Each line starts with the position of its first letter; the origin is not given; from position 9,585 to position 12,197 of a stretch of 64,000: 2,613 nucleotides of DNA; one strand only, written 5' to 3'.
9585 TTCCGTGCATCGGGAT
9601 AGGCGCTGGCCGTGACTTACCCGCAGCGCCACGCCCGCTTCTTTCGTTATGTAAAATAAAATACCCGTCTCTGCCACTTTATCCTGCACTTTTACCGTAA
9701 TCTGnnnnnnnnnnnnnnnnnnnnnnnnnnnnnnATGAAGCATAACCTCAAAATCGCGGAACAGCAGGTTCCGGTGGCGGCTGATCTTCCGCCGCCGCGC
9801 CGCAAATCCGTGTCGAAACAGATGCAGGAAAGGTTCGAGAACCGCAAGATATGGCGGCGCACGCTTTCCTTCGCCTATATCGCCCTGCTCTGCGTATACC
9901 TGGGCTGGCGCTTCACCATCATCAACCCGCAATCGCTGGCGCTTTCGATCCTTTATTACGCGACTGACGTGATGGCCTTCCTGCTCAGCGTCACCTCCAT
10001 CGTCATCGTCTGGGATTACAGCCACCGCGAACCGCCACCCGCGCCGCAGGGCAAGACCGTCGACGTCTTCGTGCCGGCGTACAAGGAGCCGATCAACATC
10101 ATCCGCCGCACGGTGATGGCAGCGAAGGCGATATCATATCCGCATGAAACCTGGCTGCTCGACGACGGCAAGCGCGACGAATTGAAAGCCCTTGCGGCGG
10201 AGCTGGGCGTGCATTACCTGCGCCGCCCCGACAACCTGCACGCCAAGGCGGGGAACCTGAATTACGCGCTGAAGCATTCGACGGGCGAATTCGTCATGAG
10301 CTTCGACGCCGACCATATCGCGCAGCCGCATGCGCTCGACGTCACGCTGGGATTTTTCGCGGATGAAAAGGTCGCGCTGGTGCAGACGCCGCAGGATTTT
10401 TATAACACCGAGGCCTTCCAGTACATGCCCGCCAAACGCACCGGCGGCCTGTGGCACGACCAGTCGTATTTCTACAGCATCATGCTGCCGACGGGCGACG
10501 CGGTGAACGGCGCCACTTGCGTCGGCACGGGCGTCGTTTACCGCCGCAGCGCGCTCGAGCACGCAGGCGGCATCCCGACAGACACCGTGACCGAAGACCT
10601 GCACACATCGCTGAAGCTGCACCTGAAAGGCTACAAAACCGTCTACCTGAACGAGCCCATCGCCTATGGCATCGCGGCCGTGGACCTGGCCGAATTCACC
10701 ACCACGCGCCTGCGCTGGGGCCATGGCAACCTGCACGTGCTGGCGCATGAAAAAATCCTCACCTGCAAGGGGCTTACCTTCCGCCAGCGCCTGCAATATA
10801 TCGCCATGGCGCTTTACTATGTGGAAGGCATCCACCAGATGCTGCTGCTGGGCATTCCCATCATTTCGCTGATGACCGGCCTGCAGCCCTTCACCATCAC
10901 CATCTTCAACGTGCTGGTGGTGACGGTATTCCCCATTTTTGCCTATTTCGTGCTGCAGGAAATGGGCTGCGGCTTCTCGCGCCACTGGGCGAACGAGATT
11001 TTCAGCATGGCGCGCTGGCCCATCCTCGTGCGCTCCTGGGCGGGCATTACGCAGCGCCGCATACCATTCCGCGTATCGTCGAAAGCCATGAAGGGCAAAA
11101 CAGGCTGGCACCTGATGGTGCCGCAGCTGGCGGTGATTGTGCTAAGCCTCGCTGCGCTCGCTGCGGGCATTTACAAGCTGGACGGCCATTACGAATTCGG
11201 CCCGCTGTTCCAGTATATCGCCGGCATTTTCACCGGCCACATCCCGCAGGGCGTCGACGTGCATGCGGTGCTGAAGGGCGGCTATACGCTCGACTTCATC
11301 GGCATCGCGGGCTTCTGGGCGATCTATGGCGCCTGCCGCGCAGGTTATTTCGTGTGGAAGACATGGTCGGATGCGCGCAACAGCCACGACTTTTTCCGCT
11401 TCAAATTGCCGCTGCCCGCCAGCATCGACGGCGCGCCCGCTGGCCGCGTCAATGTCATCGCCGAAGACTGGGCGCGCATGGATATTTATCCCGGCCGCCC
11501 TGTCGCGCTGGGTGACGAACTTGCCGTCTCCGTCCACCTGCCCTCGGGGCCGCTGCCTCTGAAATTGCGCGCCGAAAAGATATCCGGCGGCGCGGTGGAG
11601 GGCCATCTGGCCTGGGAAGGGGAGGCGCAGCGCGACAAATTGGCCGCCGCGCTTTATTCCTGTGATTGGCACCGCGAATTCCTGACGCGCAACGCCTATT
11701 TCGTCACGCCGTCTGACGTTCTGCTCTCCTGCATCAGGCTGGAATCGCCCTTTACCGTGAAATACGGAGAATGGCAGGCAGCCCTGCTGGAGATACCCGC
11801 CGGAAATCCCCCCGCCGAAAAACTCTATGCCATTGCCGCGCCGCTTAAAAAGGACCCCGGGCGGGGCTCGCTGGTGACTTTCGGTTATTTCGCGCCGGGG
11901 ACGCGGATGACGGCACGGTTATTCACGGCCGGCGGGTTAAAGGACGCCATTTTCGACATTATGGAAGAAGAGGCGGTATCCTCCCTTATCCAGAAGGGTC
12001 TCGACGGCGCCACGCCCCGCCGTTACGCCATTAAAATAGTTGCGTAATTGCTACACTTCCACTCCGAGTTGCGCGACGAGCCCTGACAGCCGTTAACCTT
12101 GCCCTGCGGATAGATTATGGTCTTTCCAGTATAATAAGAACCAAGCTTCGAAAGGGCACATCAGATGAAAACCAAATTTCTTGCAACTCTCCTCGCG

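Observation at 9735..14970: Minimal BcsA-like synthase + BcsS-like barrel + Tat-exported FAD dehydrogenase: candidate oxidised-glucan system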

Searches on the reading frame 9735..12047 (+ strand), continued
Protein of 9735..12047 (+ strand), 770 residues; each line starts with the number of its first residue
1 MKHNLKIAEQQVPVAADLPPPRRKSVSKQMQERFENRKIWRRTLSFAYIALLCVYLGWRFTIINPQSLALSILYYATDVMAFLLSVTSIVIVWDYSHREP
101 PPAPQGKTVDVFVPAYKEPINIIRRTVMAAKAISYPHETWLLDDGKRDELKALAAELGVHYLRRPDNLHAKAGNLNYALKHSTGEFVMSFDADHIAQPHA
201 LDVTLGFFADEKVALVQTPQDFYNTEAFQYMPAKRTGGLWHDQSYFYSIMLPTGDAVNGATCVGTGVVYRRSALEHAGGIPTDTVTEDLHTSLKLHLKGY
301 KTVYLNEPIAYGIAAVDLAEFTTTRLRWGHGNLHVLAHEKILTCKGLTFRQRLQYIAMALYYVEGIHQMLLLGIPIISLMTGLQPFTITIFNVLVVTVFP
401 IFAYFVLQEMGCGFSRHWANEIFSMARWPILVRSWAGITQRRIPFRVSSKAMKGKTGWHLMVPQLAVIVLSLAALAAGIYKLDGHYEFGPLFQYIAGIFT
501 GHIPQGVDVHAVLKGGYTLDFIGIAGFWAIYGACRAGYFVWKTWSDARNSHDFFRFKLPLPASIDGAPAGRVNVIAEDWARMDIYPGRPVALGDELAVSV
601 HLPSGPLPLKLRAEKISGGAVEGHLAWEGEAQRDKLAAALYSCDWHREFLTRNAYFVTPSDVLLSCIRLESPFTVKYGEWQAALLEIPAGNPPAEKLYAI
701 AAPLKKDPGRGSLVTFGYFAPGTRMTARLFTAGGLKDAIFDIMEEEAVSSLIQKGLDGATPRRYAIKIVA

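Call 61: fold_search(model_id=the predicted structure, library=pdb)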
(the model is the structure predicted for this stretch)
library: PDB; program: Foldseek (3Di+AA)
matches with E <= 10: 1563; with E <= 0.001: 363
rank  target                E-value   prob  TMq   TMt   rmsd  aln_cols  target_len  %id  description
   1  9b8v_E                1.5e-42  1.00  0.65  0.59   5.5       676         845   24  AlphaFold2 informed cryo-EM model of the E. coli cellulose synthase BcsAG3B6 complex (released 2025-02-19)
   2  9fmz_A                1.7e-38  1.00  0.65  0.61   5.4       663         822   24  Cryo-EM structure of the c-di-GMP-bound synthase:pEtN transferase complex (BcsA-Bct-G3) from the E. coli cellulose sec (released 2024-10-16)
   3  9fnn_A                2.4e-38  1.00  0.63  0.62   5.2       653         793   24  Cryo-EM structure of the c-di-GMP-saturated 'crown'less Bcs macrocomplex for cellulose secretion in E. coli (released 2024-10-16)
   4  4p00_A                8.7e-37  1.00  0.63  0.67   7.3       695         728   23  Bacterial Cellulose Synthase in complex with cyclic-di-GMP and UDP (released 2014-04-09)
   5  9fp0_A                2.2e-35  1.00  0.57  0.57   6.9       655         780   23  Cryo-EM structure of the 'crown'less Bcs macrocomplex for E. coli cellulose secretion in non-saturating c-di-GMP (loca (released 2024-10-16)
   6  9fmv_A                3.0e-35  1.00  0.57  0.57   7.2       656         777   22  Cryo-EM structure of the c-di-GMP-free synthase:pEtN transferase complex (BcsA-Bct-G3) from the E. coli cellulose secr (released 2024-10-16)
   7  5ej1_A                1.1e-33  1.00  0.63  0.66   7.6       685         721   23  Pre-translocation state of bacterial cellulose synthase (released 2016-03-30)
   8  4hg6_A                1.8e-31  1.00  0.60  0.61   8.1       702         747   23  Structure of a cellulose synthase - cellulose translocation intermediate (released 2012-12-19)
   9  8vht_A                4.5e-18  1.00  0.47  0.52   7.0       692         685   17  Cryo EM structure of a soybean CesA3 homotrimer (released 2025-01-15)
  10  8vi0_B                6.8e-17  1.00  0.49  0.52   8.2       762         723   16  Cryo EM structure of a soybean CesA6 homotrimer (released 2025-01-15)
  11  8vhz_A                1.0e-16  1.00  0.47  0.50  11.3       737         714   16  Cryo EM structure of a soybean CesA1 homotrimer (released 2025-01-15)
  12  8vi0_A                1.1e-16  1.00  0.47  0.50  11.4       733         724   17  Cryo EM structure of a soybean CesA6 homotrimer (released 2025-01-15)
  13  8g2j_D                7.1e-16  1.00  0.49  0.52   6.6       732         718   15  Hybrid aspen cellulose synthase-8 bound to UDP-glucose (released 2023-03-01)
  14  7d5k_A                9.7e-16  1.00  0.47  0.49  11.0       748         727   16  CryoEM structure of cotton cellulose synthase isoform 7 (released 2021-07-28)
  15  8g27_I                1.0e-15  1.00  0.46  0.48   8.8       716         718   16  Hybrid aspen cellulose synthase-8 bound to UDP (released 2023-03-01)
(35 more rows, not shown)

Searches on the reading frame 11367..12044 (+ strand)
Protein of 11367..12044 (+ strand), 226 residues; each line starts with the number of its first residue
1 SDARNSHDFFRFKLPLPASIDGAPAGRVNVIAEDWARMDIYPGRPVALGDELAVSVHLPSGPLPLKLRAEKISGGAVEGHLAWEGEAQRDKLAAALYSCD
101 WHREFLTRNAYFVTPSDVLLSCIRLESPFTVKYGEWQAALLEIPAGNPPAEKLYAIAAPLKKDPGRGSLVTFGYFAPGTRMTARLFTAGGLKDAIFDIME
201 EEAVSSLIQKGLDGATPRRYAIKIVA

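Call 60: search_protein_families(library=pfam, proteins=[window:11367-12044:+], max_evalue=10)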
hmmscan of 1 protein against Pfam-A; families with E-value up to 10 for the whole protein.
seq(226 aa): 1 family
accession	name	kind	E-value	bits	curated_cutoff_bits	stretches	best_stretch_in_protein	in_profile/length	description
PF10442.14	FIST_C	-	0.028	15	28.5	1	144-200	23-79/131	FIST C domain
